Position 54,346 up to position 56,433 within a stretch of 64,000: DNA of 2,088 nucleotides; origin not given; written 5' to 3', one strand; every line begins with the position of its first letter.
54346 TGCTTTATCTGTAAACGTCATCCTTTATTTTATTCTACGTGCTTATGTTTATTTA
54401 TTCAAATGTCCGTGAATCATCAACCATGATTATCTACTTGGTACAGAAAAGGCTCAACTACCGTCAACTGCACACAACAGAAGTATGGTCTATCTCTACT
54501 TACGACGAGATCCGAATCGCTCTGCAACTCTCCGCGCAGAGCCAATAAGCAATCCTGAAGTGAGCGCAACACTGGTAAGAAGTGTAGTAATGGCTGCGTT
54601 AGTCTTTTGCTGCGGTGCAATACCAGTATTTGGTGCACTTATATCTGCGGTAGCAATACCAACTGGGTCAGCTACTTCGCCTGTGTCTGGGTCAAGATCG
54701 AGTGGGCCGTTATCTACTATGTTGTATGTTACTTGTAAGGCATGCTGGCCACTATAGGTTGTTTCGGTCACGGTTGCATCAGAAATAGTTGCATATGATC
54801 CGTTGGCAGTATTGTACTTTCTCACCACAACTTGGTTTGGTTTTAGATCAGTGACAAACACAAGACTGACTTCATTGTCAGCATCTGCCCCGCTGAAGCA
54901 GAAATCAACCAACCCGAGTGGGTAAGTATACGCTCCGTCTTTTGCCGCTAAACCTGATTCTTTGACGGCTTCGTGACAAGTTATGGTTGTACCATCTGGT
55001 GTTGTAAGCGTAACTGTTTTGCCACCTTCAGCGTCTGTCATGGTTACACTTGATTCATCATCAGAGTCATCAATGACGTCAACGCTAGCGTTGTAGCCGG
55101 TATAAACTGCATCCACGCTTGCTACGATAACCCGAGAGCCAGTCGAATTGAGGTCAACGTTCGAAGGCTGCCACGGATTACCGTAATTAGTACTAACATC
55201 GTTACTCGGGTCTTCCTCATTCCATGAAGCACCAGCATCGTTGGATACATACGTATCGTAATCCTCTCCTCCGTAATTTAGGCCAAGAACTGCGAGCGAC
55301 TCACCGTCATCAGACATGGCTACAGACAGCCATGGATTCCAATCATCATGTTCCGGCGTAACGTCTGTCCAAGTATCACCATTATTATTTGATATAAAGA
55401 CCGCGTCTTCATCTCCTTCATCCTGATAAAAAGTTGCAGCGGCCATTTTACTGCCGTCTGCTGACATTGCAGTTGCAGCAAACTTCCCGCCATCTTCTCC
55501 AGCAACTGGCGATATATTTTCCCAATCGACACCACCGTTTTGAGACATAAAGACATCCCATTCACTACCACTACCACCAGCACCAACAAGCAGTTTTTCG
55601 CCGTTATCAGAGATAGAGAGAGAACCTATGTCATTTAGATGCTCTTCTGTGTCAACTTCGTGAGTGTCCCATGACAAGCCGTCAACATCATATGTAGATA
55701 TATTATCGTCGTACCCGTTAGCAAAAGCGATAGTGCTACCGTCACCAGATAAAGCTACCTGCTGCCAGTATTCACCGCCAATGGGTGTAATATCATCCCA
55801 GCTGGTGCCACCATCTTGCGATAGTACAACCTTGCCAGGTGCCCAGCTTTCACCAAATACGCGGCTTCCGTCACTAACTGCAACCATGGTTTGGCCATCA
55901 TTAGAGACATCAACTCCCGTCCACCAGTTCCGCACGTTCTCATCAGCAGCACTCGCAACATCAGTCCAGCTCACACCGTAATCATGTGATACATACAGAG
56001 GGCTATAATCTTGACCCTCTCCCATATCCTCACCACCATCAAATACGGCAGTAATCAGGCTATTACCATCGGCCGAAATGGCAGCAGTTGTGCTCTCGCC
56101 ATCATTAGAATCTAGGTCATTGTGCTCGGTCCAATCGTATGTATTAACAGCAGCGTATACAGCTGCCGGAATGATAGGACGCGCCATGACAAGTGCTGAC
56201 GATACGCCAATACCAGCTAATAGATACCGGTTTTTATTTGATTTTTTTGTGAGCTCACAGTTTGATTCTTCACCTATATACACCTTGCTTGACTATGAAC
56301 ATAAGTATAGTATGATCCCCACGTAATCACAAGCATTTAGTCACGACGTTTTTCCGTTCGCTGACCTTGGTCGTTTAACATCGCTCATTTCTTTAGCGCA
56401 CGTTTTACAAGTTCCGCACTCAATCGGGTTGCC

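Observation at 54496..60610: Tandemly duplicated unit: QueC-like PP-loop ATPase next to a BNR beta-propeller surface protein with a PNTG sorting-type signal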

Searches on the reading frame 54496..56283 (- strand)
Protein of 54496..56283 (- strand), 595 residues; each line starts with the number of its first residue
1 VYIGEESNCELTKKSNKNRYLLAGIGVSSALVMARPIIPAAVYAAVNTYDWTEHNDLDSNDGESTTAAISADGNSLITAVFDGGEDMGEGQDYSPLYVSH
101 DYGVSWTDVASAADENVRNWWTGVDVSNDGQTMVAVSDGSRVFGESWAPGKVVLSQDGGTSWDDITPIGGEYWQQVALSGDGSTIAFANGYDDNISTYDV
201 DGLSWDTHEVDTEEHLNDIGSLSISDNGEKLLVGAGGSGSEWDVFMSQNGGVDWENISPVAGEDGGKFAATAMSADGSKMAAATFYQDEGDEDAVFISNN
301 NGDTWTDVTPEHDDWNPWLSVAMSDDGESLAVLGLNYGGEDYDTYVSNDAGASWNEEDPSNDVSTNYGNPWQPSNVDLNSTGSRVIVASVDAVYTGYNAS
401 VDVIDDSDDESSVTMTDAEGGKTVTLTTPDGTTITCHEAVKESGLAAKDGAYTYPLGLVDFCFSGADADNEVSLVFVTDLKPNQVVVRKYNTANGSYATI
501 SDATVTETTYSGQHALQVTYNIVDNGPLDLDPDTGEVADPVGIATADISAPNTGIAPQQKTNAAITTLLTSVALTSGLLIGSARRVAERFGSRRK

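Call 3: search_protein_families(library=pfam, proteins=[window:54496-56283:-], max_evalue=0.01)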
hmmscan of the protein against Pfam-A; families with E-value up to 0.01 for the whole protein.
window:54496-56283:- (595 aa): 5 families
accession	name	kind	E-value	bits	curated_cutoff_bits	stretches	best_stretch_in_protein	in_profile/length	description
PF15902.12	Sortilin-Vps10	-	1.1e-09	38.1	33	2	151-257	2-112/446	Sortilin, neurotensin receptor 3,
PF02012.26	BNR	-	3e-05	23.8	27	0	97-107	1-11/12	BNR/Asp-box repeat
PF13088.12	BNR_2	-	0.00037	20.4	31.4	0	244-356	140-250/277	BNR repeat-like domain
PF07676.18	PD40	-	0.0053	17.1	20.9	0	57-77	4-24/38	WD40-like Beta Propeller Repeat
PF06232.16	ATS3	-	0.0098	16.2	27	0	443-535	5-96/125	Embryo-specific protein 3, (ATS3)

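Call 4: search_protein_families(library=ncbifam, proteins=[window:54496-56283:-], max_evalue=0.01)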
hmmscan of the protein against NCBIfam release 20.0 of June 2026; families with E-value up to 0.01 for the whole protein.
window:54496-56283:- (595 aa): 2 families
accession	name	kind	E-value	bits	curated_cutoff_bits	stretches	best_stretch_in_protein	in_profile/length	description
NF041766.1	choice_anch_U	domain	1.2e-08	35.7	32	1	450-544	3-91/92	choice-of-anchor U domain-containing protein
NF045728.1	glycosyl_F510_1955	equivalog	0.0015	17.8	175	1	153-258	75-174/246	F510_1955 family glycosylhydrolase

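Call 5: search_protein_families(library=padloc, proteins=[window:54496-56283:-], max_evalue=0.01)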
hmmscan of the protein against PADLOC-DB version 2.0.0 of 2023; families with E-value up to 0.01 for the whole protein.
window:54496-56283:- (595 aa): 0 families

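Call 87: find_homologous_proteins(query=window:54499-56283:-, max_evalue=0.00001)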
Query window:54499-56283:- (595 aa): 84 proteins with E <= 0.00001 among 8000 candidates.
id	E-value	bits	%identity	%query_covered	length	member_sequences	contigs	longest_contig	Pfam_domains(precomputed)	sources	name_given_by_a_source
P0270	0.0e+0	1275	98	98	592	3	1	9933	PF02012.27,PF15902.13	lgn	-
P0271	4.0e-170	586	53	98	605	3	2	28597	PF25852.1,PF15902.13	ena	-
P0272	4.8e-164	566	54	91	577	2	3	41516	PF15899.12,PF15902.13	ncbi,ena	-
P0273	3.5e-163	563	53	98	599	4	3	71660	PF25852.1,PF15902.13,PF13088.13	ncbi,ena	-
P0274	1.4e-162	561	54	94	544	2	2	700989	PF15902.13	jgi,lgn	jgi:photosystem II stability/assembly factor-like uncharacterized protein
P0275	1.1e-156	541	50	97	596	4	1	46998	PF15902.13,PF13088.13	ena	-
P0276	8.2e-155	535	49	98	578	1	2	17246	PF02012.27,PF15902.13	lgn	-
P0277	3.9e-152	526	51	95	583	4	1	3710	PF25852.1,PF15902.13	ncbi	-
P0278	4.9e-149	516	48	98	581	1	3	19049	PF15902.13,PF13088.13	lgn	-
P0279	4.3e-147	510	51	91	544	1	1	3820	PF02012.27,PF15902.13,PF13088.13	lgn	-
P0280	7.0e-146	506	47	98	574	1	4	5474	PF15902.13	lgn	-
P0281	8.4e-146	505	47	98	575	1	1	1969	PF15902.13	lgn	-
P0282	1.9e-143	497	46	97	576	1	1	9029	PF02012.27,PF15902.13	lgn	-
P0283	1.5e-142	495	48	92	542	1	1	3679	PF15899.12,PF15902.13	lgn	-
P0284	6.0e-141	489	52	89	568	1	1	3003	PF25852.1,PF15902.13,PF13088.13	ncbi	-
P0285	1.1e-140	488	46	98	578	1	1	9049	PF15902.13,PF13088.13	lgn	-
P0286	1.4e-139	485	49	91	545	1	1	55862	PF25852.1,PF15902.13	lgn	-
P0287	1.9e-139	484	45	100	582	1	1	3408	PF25852.1,PF02012.27,PF15902.13,PF13088.13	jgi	jgi:photosystem II stability/assembly factor-like uncharacterized protein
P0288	2.4e-138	481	45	97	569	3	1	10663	PF15902.13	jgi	jgi:photosystem II stability/assembly factor-like uncharacterized protein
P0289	6.2e-138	479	44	98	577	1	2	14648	PF15902.13,PF13088.13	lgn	-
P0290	2.7e-137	477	48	91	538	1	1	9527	PF02012.27,PF15902.13,PF13088.13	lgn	-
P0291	4.5e-137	476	46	96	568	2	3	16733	PF14870.13,PF15902.13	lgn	-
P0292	2.1e-136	474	49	94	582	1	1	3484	PF15902.13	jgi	-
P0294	1.8e-135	471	45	97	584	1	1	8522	PF02012.27,PF15902.13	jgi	jgi:photosystem II stability/assembly factor-like uncharacterized protein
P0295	2.5e-135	471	47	92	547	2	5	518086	PF15902.13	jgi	jgi:hypothetical protein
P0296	3.0e-135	470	46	98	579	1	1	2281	PF25852.1,PF02012.27,PF15902.13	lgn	-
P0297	3.8e-135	470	47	97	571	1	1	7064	PF15902.13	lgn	-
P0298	4.9e-135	470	48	91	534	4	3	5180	PF15902.13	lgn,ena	-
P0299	7.7e-135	469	45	98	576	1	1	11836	PF15902.13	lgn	-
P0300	1.2e-134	468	45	98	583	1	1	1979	PF24316.2,PF15902.13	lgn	-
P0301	6.9e-134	466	46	97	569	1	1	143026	PF15902.13,PF13088.13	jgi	jgi:hypothetical protein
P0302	1.9e-133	464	47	92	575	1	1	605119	PF15902.13,PF13088.13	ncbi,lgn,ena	-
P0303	1.9e-133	464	47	92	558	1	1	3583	PF02012.27,PF15902.13,PF13088.13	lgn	-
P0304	3.3e-133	464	48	91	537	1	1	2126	PF25852.1,PF24316.2,PF15902.13,PF13088.13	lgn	-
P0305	4.9e-133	463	45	98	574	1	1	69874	PF15902.13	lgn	-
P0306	8.2e-133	462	47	94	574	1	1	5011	PF15902.13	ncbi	-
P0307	6.8e-132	459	48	94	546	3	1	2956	PF15899.12,PF02012.27,PF15902.13,PF13088.13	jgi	-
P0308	1.1e-131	459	48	91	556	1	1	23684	PF25852.1,PF15902.13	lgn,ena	-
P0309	2.4e-131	458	46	96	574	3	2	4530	PF15902.13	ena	-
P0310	9.5e-131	456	46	96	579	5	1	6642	PF15902.13,PF13088.13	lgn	-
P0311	1.6e-130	455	48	90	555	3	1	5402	PF15902.13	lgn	-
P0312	1.7e-130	455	45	99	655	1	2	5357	PF02012.27,PF15902.13,PF13088.13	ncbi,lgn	-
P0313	1.7e-130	455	45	99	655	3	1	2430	PF02012.27,PF15902.13,PF13088.13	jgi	jgi:photosystem II stability/assembly factor-like uncharacterized protein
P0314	2.2e-130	454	47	91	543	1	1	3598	PF15902.13,PF13088.13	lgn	-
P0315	4.1e-130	453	46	91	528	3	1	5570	PF15902.13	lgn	-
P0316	6.8e-130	453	45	98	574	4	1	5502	PF02012.27,PF15902.13,PF13088.13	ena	-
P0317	1.1e-129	452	45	98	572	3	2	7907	PF02012.27,PF15902.13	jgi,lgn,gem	-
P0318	1.7e-129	451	48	92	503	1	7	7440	PF15902.13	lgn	-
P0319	1.6e-128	448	45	98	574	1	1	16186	PF15902.13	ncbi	-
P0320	1.9e-128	448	46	97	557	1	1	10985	PF15902.13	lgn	-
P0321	3.6e-128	447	44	97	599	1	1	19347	PF25852.1,PF15902.13,PF13088.13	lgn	-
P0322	3.9e-128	447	49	90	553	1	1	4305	PF14870.13,PF15902.13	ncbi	-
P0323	1.5e-127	445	45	97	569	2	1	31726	PF25852.1,PF02012.27,PF15902.13,PF13088.13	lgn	-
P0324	1.8e-127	445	44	99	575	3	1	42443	PF15902.13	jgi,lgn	jgi:photosystem II stability/assembly factor-like uncharacterized protein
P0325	2.6e-127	444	45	96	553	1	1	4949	PF02012.27,PF15902.13,PF13088.13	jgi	jgi:photosystem II stability/assembly factor-like uncharacterized protein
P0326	3.0e-127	444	45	97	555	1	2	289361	PF15902.13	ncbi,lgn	-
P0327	5.7e-127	443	44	98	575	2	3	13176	PF15902.13,PF13088.13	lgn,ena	-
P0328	6.7e-127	443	45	96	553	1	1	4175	PF02012.27,PF15902.13,PF13088.13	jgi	jgi:photosystem II stability/assembly factor-like uncharacterized protein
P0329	1.3e-126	442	52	80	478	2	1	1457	PF02012.27,PF15902.13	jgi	-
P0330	5.3e-126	440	43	95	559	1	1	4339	PF15902.13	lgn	-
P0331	1.9e-125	438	45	92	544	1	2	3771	PF15902.13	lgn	-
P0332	2.8e-125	438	47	91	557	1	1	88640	PF15902.13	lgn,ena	-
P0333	2.0e-124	435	46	88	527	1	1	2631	PF25852.1,PF15902.13,PF13088.13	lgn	-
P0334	2.7e-124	434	45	96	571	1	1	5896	PF02012.27,PF15902.13,PF13088.13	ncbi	-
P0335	6.5e-124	433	47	91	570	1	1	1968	PF15902.13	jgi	jgi:photosystem II stability/assembly factor-like uncharacterized protein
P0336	9.3e-123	429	44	91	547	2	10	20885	PF15902.13,PF13088.13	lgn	-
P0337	2.1e-122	428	46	90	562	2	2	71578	PF15902.13,PF13088.13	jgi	jgi:photosystem II stability/assembly factor-like uncharacterized protein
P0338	2.4e-121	425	45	97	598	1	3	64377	PF15902.13,PF13088.13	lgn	-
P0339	3.1e-121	424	41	99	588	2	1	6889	PF15902.13,PF13088.13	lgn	-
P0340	3.7e-121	424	45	91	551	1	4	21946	PF15902.13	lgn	-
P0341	6.3e-121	423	43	98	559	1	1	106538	PF15902.13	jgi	jgi:photosystem II stability/assembly factor-like uncharacterized protein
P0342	8.1e-121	423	45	91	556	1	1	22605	PF25852.1,PF14870.13,PF15902.13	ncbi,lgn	-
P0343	1.2e-119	419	44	98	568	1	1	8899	PF02012.27,PF15902.13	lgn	-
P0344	7.5e-108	380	48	74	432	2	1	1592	PF15902.13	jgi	jgi:photosystem II stability/assembly factor-like uncharacterized protein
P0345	1.5e-106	376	41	90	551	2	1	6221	PF02012.27,PF15902.13,PF13088.13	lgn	-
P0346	5.1e-96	341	47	72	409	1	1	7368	PF25852.1,PF02012.27,PF15902.13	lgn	-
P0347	5.2e-80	288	44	66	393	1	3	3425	PF25852.1,PF15902.13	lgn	-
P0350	1.1e-16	79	27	46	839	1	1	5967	PF14870.13,PF02012.27,PF15902.13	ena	-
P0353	3.8e-6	44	26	49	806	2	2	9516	PF15902.13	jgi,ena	jgi:photosystem II stability/assembly factor-like uncharacterized protein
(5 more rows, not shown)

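Call 98: find_encoding_contigs(protein=P0274, flank=5000, max_places=1)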
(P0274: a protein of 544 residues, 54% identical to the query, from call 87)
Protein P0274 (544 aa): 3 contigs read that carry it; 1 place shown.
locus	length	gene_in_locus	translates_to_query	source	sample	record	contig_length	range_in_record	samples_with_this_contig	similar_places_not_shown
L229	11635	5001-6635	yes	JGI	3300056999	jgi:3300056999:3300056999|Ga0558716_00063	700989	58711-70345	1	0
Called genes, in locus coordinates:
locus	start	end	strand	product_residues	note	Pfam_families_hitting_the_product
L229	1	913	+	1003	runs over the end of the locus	PF00932:LTD, PF08757:CotH, PF00932:LTD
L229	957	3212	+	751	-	-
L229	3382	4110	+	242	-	PF02709:Glyco_transf_7C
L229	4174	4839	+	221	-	PF06508:QueC (weak)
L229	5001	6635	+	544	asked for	PF15902:Sortilin-Vps10 (weak)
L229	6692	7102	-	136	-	PF00239:Resolvase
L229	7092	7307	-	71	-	-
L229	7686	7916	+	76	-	-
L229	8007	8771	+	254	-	-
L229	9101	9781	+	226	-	PF00072:Response_reg, PF00486:Trans_reg_C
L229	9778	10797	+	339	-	PF00512:HisKA, PF02518:HATPase_c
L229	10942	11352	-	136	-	-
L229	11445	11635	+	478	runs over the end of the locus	PF00224:PK, PF03328:HpcH_HpaI (weak), PF02887:PK_C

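Call 99: find_encoding_contigs(protein=P0341, flank=5000, max_places=1)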
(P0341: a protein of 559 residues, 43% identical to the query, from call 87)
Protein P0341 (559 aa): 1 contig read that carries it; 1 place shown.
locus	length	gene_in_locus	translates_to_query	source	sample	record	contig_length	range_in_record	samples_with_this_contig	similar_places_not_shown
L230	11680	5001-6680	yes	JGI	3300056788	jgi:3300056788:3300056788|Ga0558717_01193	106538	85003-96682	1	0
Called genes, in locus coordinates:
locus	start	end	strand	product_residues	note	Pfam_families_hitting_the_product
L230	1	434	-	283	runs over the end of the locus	PF00149:Metallophos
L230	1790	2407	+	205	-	-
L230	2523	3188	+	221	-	-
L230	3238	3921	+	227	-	PF06508:QueC (faint)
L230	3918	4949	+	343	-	-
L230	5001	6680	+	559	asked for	PF15902:Sortilin-Vps10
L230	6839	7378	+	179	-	-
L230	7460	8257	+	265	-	PF00459:Inositol_P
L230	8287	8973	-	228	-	-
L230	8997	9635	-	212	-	PF02142:MGS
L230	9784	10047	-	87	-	-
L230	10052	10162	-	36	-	-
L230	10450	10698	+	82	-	-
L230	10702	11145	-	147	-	PF04977:DivIC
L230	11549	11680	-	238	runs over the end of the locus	-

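Call 100: find_encoding_contigs(protein=P0332, flank=5000, max_places=1)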
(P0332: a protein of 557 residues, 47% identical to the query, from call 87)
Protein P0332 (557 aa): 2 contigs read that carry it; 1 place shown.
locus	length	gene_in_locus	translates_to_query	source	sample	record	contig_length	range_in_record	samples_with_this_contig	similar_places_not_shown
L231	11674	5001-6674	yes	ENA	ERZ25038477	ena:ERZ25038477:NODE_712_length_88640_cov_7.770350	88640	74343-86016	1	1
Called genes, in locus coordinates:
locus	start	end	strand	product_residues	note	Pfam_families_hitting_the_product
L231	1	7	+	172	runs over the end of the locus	PF01712:dNK (faint), PF13238:AAA_18, PF13671:AAA_33 (faint), PF01202:SKI (weak)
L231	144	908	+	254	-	-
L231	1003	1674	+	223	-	-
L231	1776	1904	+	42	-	PF18905:DUF5661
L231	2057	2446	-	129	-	-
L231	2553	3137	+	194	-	-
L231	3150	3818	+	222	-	PF06508:QueC (faint)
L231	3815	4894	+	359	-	-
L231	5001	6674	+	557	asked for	PF15902:Sortilin-Vps10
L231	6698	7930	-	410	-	PF07690:MFS_1, PF12832:MFS_1_like (weak)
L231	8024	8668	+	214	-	-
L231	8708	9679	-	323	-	PF00512:HisKA, PF02518:HATPase_c, PF14501:HATPase_c_5 (weak), PF13589:HATPase_c_3 (weak)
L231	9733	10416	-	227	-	PF00072:Response_reg, PF00486:Trans_reg_C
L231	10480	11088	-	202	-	-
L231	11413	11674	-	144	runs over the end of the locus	PF00173:Cyt-b5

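Call 101: find_encoding_contigs(protein=P0337, flank=5000, max_places=1)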
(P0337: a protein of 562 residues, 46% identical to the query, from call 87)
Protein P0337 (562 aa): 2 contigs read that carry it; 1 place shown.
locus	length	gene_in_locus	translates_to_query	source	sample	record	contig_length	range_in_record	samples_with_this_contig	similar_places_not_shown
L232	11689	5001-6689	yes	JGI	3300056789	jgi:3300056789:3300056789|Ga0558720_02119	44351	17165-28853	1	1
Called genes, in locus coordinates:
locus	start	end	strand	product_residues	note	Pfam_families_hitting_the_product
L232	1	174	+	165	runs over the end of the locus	PF13302:Acetyltransf_3 (weak)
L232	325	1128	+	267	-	PF01841:Transglut_core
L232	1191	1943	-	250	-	PF01427:Peptidase_M15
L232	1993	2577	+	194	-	-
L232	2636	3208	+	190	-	-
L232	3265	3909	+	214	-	PF06508:QueC (faint)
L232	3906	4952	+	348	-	-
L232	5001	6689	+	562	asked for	PF13088:BNR_2 (faint), PF15902:Sortilin-Vps10 (weak)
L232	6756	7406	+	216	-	PF01370:Epimerase, PF04321:RmlD_sub_bind (weak)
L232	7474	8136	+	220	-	-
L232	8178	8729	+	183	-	-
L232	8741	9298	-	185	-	PF13302:Acetyltransf_3, PF00583:Acetyltransf_1, PF13673:Acetyltransf_10 (weak), PF13508:Acetyltransf_7 (weak)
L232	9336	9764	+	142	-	PF00856:SET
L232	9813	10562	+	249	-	PF07963:N_methyl (weak)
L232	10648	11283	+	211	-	-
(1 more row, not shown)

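Call 102: predict_structure(alignment_id=A6)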
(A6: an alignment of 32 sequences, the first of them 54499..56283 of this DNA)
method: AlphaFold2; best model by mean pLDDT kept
length: 595 residues; sequences in the alignment: 32
mean_pLDDT: 74.3   pTM: 0.63
mean pLDDT of the five models: 74.3, 73.9, 72.5, 71.8, 71.1
residues with pLDDT >= 90: 189; 70-90: 219; 50-70: 68; < 50: 119
segments of 3 or more residues with pLDDT < 50: 1-44, 361-371, 404-409, 532-535, 549-595
pLDDT, mean of each block of 10 residues (from residue 1): 32 28 26 29 60 76 80 91 61 83 89 89 94 94 82 95 91 93 93 90 89 73 96 76 88 89 59 96 79 90 92 85 96 78 89 87 45 81 90 85 54 82 81 78 83 86 65 86 86 83 83 80 55 56 71 31 35 35 37 34
secondary structure, 60 per line:
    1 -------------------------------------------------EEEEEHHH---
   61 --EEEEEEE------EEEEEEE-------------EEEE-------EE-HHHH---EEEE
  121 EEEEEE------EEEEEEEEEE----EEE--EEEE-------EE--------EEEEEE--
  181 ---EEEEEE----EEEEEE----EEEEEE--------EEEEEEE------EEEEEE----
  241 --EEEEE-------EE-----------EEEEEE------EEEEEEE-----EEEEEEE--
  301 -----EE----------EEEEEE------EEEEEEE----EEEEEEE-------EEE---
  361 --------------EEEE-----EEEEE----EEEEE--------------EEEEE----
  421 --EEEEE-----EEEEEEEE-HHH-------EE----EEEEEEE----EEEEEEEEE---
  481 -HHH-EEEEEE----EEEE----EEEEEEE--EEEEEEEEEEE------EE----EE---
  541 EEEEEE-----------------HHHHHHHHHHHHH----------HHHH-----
elements in order: E50-54 E63-69 E76-82 E96-99 H110-113 E117-126 E133-142 E147-149 E152-155 E173-178 E184-189 E194-199 E204-209 E218-224 E231-236 E243-247 E268-273 E280-286 E292-298 E318-323 E330-336 E341-347 E355-357 E375-378 E384-388 E393-397 E412-416 E423-427 E433-440 E458-464 E469-477 E486-491 E496-499 E504-510 E513-523 E541-546 H564-576 H587-590
